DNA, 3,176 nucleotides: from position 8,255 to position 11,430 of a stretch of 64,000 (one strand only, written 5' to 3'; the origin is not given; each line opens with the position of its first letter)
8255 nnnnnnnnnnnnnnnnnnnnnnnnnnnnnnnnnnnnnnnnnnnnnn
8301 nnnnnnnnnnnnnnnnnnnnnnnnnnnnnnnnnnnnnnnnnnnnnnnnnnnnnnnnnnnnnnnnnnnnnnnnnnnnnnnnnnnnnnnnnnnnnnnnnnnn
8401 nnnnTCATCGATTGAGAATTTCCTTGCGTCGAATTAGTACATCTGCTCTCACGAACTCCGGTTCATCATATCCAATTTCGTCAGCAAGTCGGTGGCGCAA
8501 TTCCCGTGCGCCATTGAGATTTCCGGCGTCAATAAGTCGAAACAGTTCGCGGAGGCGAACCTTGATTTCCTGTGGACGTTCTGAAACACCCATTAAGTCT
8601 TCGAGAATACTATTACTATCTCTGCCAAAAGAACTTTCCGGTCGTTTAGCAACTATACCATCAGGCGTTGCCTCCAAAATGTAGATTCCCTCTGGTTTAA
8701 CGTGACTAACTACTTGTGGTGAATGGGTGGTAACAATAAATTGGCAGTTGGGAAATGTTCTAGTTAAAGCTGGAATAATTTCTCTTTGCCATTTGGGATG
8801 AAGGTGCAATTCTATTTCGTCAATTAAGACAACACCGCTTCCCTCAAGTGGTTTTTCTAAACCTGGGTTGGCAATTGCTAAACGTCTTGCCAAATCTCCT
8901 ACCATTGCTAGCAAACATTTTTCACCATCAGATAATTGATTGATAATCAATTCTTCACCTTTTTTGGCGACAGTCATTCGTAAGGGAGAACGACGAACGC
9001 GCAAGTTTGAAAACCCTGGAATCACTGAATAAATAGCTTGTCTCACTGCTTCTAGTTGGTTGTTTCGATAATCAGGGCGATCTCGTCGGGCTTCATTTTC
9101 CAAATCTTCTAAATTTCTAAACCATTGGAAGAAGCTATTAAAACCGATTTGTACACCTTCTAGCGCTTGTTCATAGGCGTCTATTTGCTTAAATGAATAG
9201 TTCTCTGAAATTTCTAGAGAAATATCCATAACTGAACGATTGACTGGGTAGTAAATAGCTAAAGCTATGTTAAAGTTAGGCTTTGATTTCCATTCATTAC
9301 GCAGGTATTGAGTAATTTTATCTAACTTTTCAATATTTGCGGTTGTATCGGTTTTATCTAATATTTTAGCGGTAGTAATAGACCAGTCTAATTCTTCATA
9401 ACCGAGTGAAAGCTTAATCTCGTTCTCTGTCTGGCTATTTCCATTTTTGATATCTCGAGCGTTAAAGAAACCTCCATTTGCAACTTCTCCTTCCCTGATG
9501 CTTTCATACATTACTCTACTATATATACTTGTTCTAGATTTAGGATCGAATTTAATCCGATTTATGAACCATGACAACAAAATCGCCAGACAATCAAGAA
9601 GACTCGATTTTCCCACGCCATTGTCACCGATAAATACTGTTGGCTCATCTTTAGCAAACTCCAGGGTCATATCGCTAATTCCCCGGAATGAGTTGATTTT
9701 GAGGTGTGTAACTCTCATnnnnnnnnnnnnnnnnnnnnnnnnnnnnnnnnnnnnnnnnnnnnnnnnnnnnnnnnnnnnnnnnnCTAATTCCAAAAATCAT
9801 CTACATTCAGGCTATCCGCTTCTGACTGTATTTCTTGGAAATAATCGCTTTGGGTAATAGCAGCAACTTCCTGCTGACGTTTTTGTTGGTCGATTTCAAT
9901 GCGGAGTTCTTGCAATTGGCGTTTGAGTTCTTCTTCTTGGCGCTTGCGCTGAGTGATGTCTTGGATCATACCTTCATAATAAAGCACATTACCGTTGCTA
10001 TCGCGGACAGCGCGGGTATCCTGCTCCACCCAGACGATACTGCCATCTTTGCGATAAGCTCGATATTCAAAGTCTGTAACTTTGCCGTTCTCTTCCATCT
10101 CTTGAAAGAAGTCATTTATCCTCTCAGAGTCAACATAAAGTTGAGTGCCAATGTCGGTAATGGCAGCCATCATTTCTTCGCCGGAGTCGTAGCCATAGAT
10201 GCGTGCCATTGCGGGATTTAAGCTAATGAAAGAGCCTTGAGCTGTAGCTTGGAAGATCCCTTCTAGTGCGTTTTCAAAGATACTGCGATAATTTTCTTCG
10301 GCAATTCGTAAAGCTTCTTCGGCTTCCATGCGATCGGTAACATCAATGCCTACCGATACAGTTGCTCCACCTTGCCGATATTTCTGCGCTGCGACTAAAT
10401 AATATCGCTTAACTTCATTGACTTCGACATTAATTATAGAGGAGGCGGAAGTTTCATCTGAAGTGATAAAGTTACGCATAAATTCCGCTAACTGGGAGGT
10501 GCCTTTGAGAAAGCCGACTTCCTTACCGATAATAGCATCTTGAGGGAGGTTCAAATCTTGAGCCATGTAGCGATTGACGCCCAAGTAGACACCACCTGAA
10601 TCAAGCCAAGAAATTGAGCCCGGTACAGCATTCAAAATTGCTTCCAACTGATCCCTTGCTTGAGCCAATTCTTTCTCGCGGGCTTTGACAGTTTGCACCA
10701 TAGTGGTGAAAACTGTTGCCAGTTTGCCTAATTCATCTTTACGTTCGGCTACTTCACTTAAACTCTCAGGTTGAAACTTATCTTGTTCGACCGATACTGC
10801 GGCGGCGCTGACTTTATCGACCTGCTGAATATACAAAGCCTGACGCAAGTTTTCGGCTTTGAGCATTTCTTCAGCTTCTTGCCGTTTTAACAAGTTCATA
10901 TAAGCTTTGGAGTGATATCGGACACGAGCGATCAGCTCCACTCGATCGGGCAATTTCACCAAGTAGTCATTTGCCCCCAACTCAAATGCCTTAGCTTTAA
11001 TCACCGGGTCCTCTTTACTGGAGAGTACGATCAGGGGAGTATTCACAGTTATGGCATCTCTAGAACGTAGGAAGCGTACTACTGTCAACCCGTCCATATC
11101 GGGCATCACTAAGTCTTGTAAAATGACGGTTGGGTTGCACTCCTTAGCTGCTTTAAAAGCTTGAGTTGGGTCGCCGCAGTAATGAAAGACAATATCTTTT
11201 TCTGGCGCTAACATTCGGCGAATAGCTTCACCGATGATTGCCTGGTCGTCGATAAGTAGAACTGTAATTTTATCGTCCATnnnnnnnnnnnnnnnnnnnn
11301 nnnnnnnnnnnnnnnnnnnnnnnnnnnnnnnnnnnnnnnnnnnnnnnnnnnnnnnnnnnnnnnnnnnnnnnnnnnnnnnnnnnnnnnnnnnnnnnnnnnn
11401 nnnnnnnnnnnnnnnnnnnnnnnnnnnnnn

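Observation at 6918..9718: Septu-like two-gene defence module (PtuA-like ATPase plus PtuB-like HNH) converging on a Dam methyltransferase gene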

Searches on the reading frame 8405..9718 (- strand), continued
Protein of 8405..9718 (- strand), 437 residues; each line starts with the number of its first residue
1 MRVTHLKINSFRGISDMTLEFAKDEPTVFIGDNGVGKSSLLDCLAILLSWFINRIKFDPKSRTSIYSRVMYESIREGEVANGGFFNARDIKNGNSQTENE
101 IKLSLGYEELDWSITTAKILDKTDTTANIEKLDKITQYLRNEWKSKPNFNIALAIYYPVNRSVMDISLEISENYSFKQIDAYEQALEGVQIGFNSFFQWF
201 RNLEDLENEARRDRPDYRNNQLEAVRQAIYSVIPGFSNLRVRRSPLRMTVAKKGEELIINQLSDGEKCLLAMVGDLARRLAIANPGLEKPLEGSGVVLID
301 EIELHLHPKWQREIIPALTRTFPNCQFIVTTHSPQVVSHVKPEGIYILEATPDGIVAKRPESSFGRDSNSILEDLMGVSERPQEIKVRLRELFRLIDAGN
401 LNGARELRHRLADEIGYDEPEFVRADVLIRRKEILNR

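Call 41: search_protein_families(library=ncbifam, proteins=[L085:7997-8476:+], max_evalue=0.01)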
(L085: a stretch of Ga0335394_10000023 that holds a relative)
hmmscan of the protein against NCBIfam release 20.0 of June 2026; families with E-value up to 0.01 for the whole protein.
L085:7997-8476:+ (160 aa): 0 families

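Call 59: search_dna_similar(query=window:8408-9718:-, collection=plasmids, mode=protein, max_rows=12, max_evalue=1e-20)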
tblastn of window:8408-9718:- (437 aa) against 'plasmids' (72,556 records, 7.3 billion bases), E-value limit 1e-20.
Records with a match: 42; places in all: 42; records where one place covers at least 80% of the query: 30.
Best place of each record, by identity: <60% 42.
By first word of the organism name: Klebsiella 5; Bacillus 5; Enterobacter 4; Ketogulonicigenium 4; Acinetobacter 4; Rhizobium 3; Phocaeicola 2; Burkholderia 2; Annamia 1; Aeromonas 1; and 11 more.
By predicted mobility (MOB-suite, as given by PLSDB): non-mobilizable 21; conjugative 18; mobilizable 3.
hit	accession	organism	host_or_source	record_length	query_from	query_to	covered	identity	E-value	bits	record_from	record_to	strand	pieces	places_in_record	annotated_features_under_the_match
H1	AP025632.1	Annamia dubia NIES-4383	-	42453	1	433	99%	41.5%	7e-103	342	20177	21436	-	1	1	ATPase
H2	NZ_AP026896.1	Aeromonas caviae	Microbe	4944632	1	434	99%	37.1%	2e-81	280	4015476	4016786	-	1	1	none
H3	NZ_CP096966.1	Phocaeicola vulgatus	whole organism,human feces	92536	1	433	99%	35.0%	6e-72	253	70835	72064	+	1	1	retron system putative HNH endonuclease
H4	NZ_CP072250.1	Phocaeicola dorei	Homo sapiens,cultured bacterial ...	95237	1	433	99%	34.8%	3e-71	251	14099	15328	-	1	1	retron system putative HNH endonuclease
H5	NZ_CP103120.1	Bacteroides thetaiotaomicron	Homo sapiens,cell culture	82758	1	433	99%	34.2%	5e-72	253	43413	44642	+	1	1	AAA family ATPase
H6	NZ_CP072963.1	Enterobacter sp. MGH 14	respiratory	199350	27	415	89%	36.6%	8e-71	250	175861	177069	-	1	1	AAA family ATPase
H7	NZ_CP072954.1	Enterobacter sp. MGH 3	respiratory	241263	27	415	89%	36.6%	8e-71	250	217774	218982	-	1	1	AAA family ATPase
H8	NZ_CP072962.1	Enterobacter sp. MGH 14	respiratory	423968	27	415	89%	36.6%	8e-71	250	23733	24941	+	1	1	AAA family ATPase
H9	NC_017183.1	Zymomonas mobilis subsp. mobilis ATCC 10988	fermenting agave juice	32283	34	431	91%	34.4%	6e-72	253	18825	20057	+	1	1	AAA family ATPase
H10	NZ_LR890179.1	Klebsiella pneumoniae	-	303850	6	437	99%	30.6%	4e-44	172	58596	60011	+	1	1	ptuA: retron Ec78 anti-phage system effector ATPase PtuA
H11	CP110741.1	Klebsiella pneumoniae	Homo sapiens,urine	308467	6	437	99%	30.6%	4e-44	172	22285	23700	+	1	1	AAA family ATPase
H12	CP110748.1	Klebsiella pneumoniae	Homo sapiens,urine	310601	6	437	99%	30.6%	4e-44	172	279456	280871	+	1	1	AAA family ATPase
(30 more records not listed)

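Call 60: search_dna_similar(query=window:8408-9718:-, collection=phages, mode=protein, max_rows=8, max_evalue=1e-20)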
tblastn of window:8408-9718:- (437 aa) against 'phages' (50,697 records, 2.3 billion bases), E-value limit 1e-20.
Records with a match: 5; places in all: 5; records where one place covers at least 80% of the query: 3.
Best place of each record, by identity: <60% 5.
By first word of the organism name: Bacteriophage 4; Vibrio 1.
By host as written in the record: - 4; Vibrio cyclitrophicus 10N.261.55.B9 1.
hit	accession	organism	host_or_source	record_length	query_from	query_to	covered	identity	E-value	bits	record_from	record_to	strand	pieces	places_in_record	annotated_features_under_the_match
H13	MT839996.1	Bacteriophage sp.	human fecal samples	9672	31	431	92%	36.6%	8e-65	231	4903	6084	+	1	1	record has no annotation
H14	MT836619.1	Bacteriophage sp.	human fecal samples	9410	1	425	97%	28.2%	2e-43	168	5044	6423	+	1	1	record has no annotation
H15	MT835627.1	Bacteriophage sp.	human fecal samples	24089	1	425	97%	27.3%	7e-32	134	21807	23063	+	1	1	record has no annotation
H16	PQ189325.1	Vibrio phage 10N.261.55.B9_PE001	Vibrio cyclitrophicus 10N.261.55.B9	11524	148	400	58%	34.1%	8e-41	160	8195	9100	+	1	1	hypothetical protein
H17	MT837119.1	Bacteriophage sp.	human fecal samples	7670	256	422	38%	37.7%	7e-25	113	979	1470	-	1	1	record has no annotation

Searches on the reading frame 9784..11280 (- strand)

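Call 12: search_protein_families(library=pfam, proteins=[window:9784-11280:-], max_evalue=0.0001)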
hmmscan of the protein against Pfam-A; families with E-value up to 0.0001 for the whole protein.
window:9784-11280:- (498 aa): 6 families
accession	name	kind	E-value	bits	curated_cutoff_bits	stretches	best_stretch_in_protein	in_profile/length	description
PF00072.30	Response_reg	-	1.7e-19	70.5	30.2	1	7-121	1-111/111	Response regulator receiver domain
PF13426.13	PAS_9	-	6.8e-18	65.3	27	1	340-444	2-103/103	PAS domain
PF00989.32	PAS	-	1.3e-14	54.6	22.6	1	329-442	1-113/113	PAS fold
PF08447.18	PAS_3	-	4.2e-13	49.8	25.6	1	352-438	2-88/89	PAS fold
PF08448.16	PAS_4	-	1.7e-09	38.3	23.1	1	336-447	2-110/110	PAS fold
PF13188.13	PAS_8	-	1.5e-08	34.7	21.8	1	330-378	2-51/65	PAS domain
